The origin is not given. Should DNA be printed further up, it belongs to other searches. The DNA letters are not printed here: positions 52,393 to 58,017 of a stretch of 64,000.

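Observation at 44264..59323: Glycan-assembly operon running without a break into a giant PorU/gingipain-like C25 peptidase and a trailing beta-barrel: candidate self-contained surface-anchoring module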

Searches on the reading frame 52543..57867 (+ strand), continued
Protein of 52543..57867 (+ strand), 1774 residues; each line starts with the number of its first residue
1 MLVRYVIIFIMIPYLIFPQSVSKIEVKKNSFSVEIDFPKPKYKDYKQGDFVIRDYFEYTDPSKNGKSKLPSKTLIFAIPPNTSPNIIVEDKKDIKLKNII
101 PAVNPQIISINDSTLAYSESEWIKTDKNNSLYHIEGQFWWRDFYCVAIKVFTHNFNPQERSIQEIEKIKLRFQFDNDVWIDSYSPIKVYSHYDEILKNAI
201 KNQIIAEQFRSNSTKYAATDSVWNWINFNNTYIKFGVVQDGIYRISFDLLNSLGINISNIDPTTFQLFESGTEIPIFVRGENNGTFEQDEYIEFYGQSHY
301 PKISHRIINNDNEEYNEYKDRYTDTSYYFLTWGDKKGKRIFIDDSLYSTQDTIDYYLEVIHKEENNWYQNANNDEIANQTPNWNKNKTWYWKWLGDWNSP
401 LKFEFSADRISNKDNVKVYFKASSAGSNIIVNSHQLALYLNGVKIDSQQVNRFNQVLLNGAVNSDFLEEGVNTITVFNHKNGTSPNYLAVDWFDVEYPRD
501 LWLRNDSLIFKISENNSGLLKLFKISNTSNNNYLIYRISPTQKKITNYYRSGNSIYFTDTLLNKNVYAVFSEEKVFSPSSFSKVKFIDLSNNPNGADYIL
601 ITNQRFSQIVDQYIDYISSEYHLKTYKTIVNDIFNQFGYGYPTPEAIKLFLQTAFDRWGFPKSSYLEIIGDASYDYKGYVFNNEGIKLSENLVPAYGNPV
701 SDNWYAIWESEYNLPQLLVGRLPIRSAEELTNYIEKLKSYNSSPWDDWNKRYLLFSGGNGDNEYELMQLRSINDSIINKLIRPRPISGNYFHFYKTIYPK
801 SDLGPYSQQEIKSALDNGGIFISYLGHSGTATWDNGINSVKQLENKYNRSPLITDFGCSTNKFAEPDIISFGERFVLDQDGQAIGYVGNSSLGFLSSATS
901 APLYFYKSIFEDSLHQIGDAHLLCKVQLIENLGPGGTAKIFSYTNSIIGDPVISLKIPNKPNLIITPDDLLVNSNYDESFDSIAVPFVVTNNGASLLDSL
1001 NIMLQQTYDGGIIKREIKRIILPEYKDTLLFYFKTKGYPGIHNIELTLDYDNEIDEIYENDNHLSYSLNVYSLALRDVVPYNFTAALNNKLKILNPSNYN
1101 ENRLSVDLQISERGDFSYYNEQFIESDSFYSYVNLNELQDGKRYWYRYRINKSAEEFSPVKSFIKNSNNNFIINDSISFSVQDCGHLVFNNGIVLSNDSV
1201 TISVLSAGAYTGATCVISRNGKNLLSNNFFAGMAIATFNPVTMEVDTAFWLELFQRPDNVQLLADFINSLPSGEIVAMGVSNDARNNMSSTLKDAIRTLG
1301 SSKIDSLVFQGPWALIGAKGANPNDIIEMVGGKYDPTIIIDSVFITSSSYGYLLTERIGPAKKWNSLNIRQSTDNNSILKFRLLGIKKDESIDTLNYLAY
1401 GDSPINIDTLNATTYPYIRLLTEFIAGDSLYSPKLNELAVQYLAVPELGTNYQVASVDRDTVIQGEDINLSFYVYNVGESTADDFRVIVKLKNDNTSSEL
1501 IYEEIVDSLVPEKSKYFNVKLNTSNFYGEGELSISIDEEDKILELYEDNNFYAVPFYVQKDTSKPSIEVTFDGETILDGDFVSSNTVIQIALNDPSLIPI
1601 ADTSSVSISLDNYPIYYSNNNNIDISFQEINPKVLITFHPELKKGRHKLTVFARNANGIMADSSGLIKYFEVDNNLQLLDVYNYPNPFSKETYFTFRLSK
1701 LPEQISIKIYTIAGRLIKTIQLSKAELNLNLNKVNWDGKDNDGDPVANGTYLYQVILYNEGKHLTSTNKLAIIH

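Call 50: search_solved_structures(query=A1, max_evalue=0.001, show_alignments=1)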
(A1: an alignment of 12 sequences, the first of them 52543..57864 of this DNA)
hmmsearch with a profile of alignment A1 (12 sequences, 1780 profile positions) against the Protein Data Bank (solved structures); distinct sequences matched with E-value up to 0.001: 15.
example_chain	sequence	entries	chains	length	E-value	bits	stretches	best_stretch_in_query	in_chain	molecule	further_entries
6za2_A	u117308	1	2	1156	2.4e-20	74.5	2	1586-1778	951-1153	Por secretion system protein porU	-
2yop_A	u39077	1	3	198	2.3e-12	48.1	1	1236-1332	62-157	PROTEIN FAM3B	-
2yoq_A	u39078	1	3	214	2.8e-12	47.8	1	1236-1332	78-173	PROTEIN FAM3B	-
5lc3_A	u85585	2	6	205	9e-11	42.8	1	1231-1338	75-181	Protein FAM3C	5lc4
5lc2_A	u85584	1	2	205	9.3e-11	42.7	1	1232-1340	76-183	Protein FAM3C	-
7ecq_A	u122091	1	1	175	2.7e-08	34.6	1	1236-1334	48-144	Protein FAM3A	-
5ggj_A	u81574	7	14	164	1.7e-07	31.9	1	1220-1326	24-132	Protein O-linked-mannose beta-1,2-N-acetylglucosaminyltransferase 1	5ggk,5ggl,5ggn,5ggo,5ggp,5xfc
8c6i_A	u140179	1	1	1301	3.6e-07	30.8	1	1231-1337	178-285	Cell surface hyaluronidase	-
5ggf_A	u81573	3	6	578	2.5e-06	28.1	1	1221-1326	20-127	Protein O-linked-mannose beta-1,2-N-acetylglucosaminyltransferase 1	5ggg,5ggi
3idu_A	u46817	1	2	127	7e-05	23.3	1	1446-1562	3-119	Uncharacterized protein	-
8bty_A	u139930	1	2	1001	0.00017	22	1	1735-1763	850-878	C5a peptidase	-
7eh9_A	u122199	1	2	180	0.00021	21.7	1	1695-1768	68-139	Basal-body rod modification protein FlgD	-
1xf1_A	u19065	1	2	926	0.00028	21.2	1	1735-1763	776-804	C5a peptidase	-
7bhq_A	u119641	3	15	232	0.00038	20.8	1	1696-1768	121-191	Basal-body rod modification protein FlgD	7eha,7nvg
2kl6_A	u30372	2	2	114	0.00047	20.5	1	1465-1562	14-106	Uncharacterized protein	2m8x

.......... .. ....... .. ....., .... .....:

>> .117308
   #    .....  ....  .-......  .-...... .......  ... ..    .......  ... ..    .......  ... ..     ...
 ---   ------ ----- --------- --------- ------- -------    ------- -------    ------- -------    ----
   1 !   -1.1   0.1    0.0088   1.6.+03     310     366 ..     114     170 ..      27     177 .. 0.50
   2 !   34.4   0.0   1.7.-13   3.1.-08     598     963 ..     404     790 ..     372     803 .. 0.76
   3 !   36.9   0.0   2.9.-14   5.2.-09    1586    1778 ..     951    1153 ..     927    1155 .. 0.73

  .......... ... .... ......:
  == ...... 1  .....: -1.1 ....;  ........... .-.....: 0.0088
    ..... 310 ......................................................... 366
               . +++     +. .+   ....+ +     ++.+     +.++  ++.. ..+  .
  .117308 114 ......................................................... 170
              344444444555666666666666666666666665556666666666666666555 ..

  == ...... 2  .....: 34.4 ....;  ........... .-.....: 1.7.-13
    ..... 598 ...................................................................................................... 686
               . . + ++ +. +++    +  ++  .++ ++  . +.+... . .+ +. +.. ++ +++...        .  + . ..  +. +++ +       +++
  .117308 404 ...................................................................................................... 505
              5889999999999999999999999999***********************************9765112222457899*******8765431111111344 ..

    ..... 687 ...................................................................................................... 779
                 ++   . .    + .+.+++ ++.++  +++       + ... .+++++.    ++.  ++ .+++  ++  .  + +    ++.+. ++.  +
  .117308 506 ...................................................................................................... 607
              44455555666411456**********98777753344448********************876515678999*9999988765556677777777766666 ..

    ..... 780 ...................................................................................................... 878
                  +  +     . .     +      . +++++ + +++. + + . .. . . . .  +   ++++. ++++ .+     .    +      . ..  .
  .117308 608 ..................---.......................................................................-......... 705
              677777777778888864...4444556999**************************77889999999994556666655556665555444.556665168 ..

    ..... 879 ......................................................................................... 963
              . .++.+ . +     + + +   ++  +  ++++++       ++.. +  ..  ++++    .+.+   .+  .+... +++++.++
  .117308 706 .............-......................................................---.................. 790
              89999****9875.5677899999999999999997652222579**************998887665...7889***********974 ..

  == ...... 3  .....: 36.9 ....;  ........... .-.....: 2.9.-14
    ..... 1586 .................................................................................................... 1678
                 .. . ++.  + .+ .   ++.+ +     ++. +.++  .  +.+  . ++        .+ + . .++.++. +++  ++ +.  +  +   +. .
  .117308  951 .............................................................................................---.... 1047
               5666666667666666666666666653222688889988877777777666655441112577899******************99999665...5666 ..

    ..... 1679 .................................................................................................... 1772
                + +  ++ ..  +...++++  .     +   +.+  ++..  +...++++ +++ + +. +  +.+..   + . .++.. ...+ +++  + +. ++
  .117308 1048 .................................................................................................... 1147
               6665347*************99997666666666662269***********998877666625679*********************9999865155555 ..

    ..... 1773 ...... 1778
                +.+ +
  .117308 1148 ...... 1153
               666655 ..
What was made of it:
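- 57592..57864 (+): T9SS type-A C-terminal sorting domain of the FlgD-Ig type (residues 1684-1774). It aligns with the last Ig domain plus CTD of P. gingivalis PorU (call 50).
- On T9SS sortase PorU (NF033707): The PorU CTD aligns to residues 1586-1778 of the family profile (call 50).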

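Call 69: search_protein_families(library=pfam, proteins=[L001:5906-6610:+, L013:15307-15993:+, L075:15256-15909:+], max_evalue=1)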
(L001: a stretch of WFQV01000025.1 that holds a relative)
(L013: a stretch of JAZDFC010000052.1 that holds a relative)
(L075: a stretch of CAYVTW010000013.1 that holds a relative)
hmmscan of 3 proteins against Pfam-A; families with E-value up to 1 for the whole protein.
L001:5906-6610:+ (235 aa): 3 families
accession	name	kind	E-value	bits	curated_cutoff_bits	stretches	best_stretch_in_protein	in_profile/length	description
PF18962.6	Por_Secre_tail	-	5e-06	27.2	27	1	153-231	2-73/75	Secretion system C-terminal sorting domain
PF13860.13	FlgD_ig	-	0.022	15.1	27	1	177-207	25-55/79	FlgD Ig-like domain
PF16880.10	EHD_N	-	0.086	13.2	21.5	1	31-46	8-23/33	N-terminal EH-domain containing protein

L013:15307-15993:+ (229 aa): 3 families
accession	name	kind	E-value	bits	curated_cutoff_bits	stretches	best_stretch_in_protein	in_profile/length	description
PF18962.6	Por_Secre_tail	-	3.3e-07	30.9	27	1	149-225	2-73/75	Secretion system C-terminal sorting domain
PF13585.12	CHU_C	-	0.0012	19.4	27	1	167-218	27-75/86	CHU_C Type IX secretion signal domain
PF13860.13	FlgD_ig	-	0.16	12.4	27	1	163-215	18-74/79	FlgD Ig-like domain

L075:15256-15909:+ (218 aa): 1 family
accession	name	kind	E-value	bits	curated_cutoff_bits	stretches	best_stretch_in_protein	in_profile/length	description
PF18962.6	Por_Secre_tail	-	2.5e-07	31.3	27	1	150-216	9-75/75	Secretion system C-terminal sorting domain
